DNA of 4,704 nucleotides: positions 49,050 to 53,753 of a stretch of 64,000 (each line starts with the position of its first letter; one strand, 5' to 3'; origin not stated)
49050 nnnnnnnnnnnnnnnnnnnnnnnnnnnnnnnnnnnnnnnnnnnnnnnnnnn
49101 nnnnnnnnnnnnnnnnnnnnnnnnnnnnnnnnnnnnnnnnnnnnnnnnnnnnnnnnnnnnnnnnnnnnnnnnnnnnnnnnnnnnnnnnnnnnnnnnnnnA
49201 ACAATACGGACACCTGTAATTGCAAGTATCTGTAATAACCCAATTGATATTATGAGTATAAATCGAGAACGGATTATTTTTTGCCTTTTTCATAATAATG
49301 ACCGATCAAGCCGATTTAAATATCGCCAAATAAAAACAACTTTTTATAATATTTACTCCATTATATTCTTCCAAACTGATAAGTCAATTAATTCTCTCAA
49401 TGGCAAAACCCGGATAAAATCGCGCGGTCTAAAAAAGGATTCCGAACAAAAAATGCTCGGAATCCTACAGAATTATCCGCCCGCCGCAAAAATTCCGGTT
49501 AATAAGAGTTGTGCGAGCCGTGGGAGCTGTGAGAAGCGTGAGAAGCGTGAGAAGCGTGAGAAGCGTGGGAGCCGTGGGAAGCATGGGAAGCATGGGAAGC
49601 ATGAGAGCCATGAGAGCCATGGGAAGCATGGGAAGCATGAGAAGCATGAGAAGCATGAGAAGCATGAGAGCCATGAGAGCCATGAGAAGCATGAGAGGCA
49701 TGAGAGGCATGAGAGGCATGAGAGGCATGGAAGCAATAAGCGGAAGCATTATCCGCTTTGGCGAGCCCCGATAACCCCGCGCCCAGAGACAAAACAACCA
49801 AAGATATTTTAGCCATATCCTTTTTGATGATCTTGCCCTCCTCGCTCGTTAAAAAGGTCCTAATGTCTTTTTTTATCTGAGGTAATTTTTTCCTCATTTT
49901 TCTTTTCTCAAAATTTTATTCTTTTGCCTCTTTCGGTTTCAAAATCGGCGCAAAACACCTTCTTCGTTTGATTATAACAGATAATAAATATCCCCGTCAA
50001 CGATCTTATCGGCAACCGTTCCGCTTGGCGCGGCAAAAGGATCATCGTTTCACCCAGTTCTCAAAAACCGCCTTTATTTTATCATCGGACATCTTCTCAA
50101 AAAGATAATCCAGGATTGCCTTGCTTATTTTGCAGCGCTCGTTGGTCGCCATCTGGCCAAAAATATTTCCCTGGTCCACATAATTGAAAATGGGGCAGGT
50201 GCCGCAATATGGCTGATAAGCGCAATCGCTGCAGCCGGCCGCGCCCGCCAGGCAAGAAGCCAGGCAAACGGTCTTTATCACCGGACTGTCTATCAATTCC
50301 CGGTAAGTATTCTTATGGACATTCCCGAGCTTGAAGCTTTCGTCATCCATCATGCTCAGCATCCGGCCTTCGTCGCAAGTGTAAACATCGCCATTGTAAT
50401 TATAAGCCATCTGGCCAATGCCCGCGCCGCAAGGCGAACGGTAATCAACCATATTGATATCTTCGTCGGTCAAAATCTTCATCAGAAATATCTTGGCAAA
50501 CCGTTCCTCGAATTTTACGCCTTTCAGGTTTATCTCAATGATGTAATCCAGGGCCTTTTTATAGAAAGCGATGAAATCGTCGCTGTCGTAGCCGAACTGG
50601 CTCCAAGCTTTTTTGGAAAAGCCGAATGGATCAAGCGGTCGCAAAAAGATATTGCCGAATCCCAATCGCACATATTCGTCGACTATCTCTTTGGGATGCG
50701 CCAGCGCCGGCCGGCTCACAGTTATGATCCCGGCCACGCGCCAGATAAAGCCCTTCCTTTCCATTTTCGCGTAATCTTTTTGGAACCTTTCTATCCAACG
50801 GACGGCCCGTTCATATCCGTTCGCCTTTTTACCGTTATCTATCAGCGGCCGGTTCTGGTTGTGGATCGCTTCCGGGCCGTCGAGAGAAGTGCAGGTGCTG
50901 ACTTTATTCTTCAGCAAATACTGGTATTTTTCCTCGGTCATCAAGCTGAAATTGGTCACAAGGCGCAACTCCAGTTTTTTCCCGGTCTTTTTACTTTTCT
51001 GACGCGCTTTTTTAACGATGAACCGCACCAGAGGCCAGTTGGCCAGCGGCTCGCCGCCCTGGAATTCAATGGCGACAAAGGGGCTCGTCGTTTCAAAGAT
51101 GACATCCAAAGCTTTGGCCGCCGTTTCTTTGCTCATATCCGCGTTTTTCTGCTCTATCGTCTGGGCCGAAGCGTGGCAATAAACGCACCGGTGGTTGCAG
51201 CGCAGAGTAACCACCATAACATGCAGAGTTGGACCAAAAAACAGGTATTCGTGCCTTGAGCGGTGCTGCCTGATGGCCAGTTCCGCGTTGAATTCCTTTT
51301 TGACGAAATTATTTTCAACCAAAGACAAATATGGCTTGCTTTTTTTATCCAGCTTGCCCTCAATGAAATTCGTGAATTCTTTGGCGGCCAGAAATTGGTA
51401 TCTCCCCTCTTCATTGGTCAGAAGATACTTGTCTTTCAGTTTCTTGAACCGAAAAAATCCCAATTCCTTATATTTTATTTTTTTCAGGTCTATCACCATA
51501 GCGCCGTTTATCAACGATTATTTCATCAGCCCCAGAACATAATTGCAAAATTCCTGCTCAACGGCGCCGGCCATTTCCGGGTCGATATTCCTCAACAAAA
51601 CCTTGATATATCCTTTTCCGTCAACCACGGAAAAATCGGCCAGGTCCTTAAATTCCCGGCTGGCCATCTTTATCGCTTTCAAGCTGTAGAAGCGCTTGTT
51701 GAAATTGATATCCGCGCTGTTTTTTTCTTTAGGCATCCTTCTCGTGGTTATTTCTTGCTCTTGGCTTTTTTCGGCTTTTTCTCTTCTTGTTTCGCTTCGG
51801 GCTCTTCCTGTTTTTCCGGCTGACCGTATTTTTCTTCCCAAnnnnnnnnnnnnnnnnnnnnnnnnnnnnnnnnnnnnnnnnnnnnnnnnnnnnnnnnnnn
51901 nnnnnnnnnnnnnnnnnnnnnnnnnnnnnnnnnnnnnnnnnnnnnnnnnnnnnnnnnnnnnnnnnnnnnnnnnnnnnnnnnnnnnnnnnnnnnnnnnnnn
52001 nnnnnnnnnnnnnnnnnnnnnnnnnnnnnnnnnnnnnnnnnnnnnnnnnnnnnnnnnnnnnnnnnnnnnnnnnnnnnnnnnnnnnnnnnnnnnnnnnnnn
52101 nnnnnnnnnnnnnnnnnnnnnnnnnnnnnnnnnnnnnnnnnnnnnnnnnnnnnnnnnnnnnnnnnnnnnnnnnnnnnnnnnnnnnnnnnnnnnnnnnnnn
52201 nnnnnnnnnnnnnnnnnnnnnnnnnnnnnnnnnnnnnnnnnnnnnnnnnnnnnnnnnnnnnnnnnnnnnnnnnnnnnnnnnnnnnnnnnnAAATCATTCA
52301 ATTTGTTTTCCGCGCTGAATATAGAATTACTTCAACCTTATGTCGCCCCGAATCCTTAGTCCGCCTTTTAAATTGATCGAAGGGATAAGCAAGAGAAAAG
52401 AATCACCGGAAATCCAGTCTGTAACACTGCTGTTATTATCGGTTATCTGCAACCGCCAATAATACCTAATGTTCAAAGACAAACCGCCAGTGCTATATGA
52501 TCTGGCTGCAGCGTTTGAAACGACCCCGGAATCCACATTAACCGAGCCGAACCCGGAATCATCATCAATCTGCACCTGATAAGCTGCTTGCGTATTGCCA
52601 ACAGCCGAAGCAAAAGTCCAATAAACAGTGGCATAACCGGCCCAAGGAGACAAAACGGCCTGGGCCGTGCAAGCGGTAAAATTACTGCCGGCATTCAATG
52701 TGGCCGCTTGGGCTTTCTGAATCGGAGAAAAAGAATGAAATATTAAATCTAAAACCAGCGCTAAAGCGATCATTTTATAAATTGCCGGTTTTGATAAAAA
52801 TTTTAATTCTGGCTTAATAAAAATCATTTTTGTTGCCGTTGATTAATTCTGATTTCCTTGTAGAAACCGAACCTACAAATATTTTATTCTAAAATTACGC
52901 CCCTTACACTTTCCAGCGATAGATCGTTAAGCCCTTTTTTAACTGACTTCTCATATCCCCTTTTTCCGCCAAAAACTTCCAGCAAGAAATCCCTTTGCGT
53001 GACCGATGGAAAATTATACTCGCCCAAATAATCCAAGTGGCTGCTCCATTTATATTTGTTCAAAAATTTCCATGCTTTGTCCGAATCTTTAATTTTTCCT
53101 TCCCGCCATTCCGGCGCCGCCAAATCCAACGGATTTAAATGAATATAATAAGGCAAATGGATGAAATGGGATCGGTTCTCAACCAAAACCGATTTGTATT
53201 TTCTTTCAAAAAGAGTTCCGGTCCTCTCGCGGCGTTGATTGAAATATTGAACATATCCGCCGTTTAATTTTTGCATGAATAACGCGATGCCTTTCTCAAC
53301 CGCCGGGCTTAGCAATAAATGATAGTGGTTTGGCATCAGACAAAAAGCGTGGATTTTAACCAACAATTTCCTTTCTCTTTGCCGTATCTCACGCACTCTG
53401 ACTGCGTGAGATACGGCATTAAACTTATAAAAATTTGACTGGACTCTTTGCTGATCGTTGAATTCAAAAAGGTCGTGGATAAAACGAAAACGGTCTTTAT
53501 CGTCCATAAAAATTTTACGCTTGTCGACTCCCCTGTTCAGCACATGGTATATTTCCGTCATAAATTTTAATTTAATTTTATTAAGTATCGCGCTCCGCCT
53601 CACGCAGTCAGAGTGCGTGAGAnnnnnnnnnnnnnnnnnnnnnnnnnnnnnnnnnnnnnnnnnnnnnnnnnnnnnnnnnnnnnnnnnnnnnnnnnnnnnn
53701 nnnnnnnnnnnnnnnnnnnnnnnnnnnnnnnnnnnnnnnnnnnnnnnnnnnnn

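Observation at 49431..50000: HxS-repeat gene has its own consensus promoter and terminator (precursor-like expression unit)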

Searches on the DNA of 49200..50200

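Call 32: search_rna_families(source=window, start=49200, end=50200, threshold=evalue, max_evalue=1)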
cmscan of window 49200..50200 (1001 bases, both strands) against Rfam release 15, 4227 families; matches with E-value up to 1: 1.
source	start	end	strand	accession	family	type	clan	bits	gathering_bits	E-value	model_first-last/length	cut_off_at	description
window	49528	49638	-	RF01974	H19_3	Gene; lncRNA;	-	21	46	0.22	1-116/116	no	H19 conserved region 3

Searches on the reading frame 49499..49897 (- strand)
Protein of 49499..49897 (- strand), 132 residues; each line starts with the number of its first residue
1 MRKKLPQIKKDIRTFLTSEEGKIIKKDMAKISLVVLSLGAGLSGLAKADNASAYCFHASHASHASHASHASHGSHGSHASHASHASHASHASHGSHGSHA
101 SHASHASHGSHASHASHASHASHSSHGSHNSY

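Call 4: search_protein_families(library=ncbifam, proteins=[window:49499-49897:-], max_evalue=0.01)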
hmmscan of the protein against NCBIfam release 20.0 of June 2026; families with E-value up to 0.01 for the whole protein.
window:49499-49897:- (132 aa): 3 families
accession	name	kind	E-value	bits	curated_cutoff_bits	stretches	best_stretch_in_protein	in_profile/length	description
NF038313.3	HisXaaSer_A4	exception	2.8e-26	92.2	55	2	4-98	1-92/93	His-Xaa-Ser repeat protein HxsA4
NF038309.1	HisXaaSer_A3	equivalog_domain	2e-15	56.4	65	1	5-89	2-78/81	His-Xaa-Ser repeat protein HxsA3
NF038296.1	HisXaaSer_A2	equivalog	1.7e-06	28.9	48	1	55-76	72-93/96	His-Xaa-Ser repeat protein HxsA2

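Call 5: search_protein_families(library=pfam, proteins=[window:49499-49897:-], max_evalue=0.01)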
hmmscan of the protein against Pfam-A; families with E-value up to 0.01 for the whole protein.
window:49499-49897:- (132 aa): 0 families

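Call 10: find_homologous_proteins(query=window:49499-49897:-)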
Query window:49499-49897:- (132 aa): 383 proteins with E <= 0.001 among 8000 candidates; the best 120 are listed.
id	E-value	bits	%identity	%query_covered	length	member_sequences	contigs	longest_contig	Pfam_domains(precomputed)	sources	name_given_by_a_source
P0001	1.5e-32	130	32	53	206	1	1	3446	-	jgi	-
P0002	5.3e-31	125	60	70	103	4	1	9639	-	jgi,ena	-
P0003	1.0e-30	124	71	52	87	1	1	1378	-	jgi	-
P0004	2.1e-30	123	58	50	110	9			-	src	-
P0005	4.1e-29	119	64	53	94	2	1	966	-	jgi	-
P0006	5.6e-29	118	37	77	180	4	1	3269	-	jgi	-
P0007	6.2e-29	118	47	52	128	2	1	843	-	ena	-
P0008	3.1e-28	116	58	77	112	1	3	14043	-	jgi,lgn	-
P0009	5.4e-28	115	51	52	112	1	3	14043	-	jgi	-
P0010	5.8e-28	115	57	84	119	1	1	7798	-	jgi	-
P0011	1.5e-26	110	55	70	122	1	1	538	-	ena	-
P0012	2.5e-26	110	59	75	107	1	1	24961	-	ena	-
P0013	2.7e-26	110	43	57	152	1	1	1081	-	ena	-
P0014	2.8e-26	110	42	57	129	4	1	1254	-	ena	-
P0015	5.7e-26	109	46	59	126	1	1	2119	-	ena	-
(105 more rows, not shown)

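Call 52: search_protein_families(library=padloc, proteins=[window:49499-49897:-], max_evalue=0.001)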
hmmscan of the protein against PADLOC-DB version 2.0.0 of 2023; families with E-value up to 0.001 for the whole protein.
window:49499-49897:- (132 aa): 0 families

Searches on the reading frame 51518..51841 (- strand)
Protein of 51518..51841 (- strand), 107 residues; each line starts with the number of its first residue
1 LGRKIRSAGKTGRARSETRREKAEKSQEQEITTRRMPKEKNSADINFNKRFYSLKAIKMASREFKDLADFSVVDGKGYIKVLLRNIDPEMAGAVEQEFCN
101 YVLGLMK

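Call 4: search_protein_families(library=ncbifam, proteins=[window:51518-51841:-], max_evalue=0.01)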
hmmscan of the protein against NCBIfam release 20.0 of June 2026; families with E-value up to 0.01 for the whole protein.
window:51518-51841:- (107 aa): 1 family
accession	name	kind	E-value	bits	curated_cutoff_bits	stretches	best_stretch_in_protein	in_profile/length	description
NF038315.1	HxsD_rel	equivalog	3.6e-19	68.7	41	1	45-107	1-62/62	HxsD-like protein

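Call 5: search_protein_families(library=pfam, proteins=[window:51518-51841:-], max_evalue=0.01)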
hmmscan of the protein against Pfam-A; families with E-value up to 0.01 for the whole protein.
window:51518-51841:- (107 aa): 0 families

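Call 52: search_protein_families(library=padloc, proteins=[window:51518-51841:-], max_evalue=0.001)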
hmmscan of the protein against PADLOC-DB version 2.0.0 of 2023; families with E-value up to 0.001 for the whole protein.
window:51518-51841:- (107 aa): 0 families

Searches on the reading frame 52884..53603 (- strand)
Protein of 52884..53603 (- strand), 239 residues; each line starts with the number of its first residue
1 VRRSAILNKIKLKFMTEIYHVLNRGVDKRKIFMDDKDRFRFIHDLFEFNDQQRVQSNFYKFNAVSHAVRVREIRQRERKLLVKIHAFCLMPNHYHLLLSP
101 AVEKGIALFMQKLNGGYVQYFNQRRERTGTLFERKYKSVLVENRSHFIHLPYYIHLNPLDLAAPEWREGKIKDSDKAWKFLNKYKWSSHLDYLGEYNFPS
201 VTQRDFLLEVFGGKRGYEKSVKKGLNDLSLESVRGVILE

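Call 41: search_protein_families(library=ncbifam, proteins=[window:52884-53603:-], max_evalue=0.001)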
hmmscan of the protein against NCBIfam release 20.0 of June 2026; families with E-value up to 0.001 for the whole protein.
window:52884-53603:- (239 aa): 1 family
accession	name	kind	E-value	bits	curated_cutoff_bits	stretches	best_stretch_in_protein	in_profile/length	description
NF047646.1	REP_Tyr_transpos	equivalog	4.1e-11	42.9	80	1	68-159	33-132/146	REP-associated tyrosine transposase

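Call 42: search_protein_families(library=pfam, proteins=[window:52884-53603:-], max_evalue=0.001)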
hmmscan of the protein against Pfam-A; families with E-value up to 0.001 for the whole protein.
window:52884-53603:- (239 aa): 1 family
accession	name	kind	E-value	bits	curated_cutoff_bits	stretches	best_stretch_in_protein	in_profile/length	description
PF01797.21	Y1_Tnp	-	1e-09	39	23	1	73-155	32-119/121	Transposase IS200 like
